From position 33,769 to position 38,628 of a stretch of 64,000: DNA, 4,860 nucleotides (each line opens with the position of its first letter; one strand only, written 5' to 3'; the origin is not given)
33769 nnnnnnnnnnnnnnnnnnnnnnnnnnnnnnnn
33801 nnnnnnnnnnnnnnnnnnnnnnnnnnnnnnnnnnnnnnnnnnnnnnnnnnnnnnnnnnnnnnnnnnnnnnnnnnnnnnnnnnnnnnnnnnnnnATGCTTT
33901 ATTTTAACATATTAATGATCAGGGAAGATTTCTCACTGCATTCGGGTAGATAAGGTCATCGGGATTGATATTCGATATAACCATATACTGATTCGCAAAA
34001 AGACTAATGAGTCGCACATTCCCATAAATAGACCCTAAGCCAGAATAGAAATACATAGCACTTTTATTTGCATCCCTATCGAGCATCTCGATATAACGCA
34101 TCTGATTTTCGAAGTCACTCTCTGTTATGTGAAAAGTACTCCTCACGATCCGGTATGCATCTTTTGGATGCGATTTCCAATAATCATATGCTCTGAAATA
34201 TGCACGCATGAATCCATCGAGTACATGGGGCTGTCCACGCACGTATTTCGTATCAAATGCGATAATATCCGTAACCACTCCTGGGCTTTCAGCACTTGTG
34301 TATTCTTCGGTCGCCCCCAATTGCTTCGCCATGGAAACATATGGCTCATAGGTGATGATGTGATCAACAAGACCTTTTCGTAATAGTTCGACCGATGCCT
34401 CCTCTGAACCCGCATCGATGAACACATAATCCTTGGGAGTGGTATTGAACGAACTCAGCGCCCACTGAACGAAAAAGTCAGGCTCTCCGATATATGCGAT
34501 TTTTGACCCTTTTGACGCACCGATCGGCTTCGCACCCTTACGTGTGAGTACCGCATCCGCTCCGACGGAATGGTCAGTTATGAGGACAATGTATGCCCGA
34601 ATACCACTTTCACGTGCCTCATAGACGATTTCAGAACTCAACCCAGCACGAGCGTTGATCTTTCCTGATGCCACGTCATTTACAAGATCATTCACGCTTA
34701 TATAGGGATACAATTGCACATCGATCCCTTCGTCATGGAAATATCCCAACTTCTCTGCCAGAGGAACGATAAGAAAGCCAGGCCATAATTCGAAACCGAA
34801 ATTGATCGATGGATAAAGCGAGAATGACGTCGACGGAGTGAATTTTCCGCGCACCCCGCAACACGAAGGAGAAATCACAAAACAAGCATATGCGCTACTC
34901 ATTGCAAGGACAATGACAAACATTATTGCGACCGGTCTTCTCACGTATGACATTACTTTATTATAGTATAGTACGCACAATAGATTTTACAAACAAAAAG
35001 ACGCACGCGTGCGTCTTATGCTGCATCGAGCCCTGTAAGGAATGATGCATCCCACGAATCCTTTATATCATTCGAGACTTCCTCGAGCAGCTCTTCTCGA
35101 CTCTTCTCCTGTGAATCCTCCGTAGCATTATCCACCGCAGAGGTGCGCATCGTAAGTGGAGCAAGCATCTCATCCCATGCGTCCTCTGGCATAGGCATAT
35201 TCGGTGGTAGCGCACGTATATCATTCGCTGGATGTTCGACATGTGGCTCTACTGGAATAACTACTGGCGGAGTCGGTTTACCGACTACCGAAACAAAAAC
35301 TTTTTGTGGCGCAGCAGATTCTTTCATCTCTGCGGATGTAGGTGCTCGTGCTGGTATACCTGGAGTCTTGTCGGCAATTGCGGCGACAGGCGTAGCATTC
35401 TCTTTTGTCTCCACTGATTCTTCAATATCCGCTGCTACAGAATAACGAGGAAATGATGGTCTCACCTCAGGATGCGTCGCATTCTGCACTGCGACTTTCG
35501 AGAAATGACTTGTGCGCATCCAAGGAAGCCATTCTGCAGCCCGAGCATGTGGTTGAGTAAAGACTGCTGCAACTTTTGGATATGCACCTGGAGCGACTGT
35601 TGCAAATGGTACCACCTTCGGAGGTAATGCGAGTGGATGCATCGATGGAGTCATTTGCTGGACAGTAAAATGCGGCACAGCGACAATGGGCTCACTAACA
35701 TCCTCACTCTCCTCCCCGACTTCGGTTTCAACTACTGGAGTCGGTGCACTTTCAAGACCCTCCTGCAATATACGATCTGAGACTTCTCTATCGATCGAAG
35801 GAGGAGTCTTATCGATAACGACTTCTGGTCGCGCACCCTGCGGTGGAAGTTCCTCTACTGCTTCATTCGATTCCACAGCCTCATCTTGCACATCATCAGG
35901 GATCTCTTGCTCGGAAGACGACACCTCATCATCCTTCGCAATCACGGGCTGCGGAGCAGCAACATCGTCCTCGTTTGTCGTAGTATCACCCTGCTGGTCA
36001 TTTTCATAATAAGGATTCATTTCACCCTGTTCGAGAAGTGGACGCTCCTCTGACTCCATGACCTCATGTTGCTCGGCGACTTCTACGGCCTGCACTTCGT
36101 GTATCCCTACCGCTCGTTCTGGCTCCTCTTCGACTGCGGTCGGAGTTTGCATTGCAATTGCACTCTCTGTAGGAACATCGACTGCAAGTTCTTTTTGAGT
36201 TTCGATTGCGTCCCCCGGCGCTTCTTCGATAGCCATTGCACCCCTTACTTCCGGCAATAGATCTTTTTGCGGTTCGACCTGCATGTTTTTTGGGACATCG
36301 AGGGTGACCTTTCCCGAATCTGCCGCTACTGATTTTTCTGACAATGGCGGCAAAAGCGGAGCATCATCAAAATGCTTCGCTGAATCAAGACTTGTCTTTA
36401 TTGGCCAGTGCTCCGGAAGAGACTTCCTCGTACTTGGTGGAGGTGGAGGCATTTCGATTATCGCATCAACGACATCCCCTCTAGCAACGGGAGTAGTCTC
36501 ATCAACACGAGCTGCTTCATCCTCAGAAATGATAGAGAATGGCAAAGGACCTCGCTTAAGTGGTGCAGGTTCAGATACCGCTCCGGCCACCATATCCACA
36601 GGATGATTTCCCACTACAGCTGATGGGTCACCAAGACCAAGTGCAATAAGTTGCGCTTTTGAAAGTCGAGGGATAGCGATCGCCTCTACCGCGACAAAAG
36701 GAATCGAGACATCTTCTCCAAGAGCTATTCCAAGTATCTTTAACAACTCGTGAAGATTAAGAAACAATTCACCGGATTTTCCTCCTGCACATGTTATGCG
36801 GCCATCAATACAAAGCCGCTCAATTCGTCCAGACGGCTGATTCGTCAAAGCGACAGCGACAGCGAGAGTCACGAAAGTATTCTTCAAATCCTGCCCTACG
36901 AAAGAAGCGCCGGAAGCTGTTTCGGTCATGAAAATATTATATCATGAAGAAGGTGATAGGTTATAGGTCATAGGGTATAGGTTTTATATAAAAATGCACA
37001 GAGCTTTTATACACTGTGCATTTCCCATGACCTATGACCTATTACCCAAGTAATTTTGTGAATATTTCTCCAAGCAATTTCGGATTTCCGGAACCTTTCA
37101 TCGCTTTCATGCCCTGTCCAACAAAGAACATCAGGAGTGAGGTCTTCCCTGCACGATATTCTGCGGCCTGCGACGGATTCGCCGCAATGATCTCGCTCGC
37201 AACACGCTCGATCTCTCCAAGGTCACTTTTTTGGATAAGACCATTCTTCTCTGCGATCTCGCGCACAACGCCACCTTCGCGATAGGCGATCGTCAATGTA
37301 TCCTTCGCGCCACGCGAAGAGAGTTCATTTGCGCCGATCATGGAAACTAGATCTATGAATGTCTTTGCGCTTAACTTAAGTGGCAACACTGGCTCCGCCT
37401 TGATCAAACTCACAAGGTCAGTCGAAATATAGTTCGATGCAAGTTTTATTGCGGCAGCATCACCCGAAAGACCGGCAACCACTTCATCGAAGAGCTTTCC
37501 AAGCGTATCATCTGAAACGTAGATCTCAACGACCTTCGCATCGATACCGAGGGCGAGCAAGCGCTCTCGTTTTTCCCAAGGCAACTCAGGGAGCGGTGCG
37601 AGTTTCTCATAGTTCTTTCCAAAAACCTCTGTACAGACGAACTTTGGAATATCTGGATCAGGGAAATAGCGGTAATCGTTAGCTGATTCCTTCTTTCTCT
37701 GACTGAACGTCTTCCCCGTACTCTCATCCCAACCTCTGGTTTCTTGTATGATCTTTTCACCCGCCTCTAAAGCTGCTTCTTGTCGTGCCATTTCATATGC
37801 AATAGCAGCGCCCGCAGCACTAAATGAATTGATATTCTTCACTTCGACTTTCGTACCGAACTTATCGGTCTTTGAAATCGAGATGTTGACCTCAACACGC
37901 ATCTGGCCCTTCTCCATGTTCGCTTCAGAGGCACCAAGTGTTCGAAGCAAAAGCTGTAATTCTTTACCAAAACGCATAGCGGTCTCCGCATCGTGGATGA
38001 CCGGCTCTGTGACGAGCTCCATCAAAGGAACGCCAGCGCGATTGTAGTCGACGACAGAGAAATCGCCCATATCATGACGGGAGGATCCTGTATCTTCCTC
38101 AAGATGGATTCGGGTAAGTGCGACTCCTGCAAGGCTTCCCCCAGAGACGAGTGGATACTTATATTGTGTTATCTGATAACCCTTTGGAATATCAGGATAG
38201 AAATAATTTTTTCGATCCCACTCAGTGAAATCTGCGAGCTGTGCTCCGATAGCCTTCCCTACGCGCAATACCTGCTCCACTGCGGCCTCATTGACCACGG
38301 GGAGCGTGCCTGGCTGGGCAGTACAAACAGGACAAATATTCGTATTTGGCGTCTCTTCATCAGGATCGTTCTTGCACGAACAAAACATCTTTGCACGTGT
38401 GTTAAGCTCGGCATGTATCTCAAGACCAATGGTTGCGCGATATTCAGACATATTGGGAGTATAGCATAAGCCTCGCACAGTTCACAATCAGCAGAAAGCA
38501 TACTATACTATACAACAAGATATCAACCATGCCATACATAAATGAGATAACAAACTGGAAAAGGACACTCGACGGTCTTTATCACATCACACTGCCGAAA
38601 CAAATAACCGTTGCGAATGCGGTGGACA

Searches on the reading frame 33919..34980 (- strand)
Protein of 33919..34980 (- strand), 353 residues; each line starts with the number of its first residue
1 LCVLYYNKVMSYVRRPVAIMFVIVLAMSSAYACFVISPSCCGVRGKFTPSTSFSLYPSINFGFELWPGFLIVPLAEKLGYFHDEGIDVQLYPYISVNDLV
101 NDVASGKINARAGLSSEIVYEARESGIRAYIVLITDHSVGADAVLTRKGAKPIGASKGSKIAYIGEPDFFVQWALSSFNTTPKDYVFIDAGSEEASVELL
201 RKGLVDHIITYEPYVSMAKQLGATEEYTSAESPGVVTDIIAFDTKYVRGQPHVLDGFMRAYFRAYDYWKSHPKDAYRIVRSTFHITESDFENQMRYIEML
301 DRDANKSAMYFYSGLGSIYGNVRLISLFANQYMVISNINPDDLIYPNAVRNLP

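Call 13: search_protein_families(library=pfam, proteins=[window:33919-34980:-], max_evalue=0.001)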
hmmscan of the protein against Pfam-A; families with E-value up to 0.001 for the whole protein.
window:33919-34980:- (353 aa): 2 families
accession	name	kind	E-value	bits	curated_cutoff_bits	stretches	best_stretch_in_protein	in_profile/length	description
PF09084.16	NMT1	-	6.3e-17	62.6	20.5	1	68-275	3-216/216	NMT1/THI5 like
PF13379.11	NMT1_2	-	9.5e-05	22.8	24.7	1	74-272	23-241/252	NMT1-like family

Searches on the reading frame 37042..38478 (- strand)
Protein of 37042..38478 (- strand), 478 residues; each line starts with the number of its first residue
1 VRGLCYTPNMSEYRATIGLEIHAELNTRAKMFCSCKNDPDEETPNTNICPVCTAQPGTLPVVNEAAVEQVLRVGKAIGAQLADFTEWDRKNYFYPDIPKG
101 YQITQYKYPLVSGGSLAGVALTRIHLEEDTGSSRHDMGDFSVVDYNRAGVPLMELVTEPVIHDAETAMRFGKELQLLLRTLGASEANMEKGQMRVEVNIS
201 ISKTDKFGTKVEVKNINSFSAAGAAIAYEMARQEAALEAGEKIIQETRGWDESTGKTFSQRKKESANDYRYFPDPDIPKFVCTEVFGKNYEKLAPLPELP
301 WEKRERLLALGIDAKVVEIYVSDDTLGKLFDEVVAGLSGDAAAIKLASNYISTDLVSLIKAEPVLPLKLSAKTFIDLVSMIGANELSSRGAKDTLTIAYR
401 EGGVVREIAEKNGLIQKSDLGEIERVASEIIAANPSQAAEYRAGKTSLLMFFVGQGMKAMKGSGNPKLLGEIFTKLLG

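Call 13: search_protein_families(library=pfam, proteins=[window:37042-38478:-], max_evalue=0.001)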
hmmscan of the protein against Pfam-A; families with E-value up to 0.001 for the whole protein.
window:37042-38478:- (478 aa): 2 families
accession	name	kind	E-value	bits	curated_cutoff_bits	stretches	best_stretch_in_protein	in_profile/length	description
PF02934.20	GatB_N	-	1.7e-102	342.7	23.4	1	16-284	2-273/277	GatB/GatE catalytic domain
PF02637.23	GatB_Yqey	-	5.2e-28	98.2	27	1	342-477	11-148/148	GatB domain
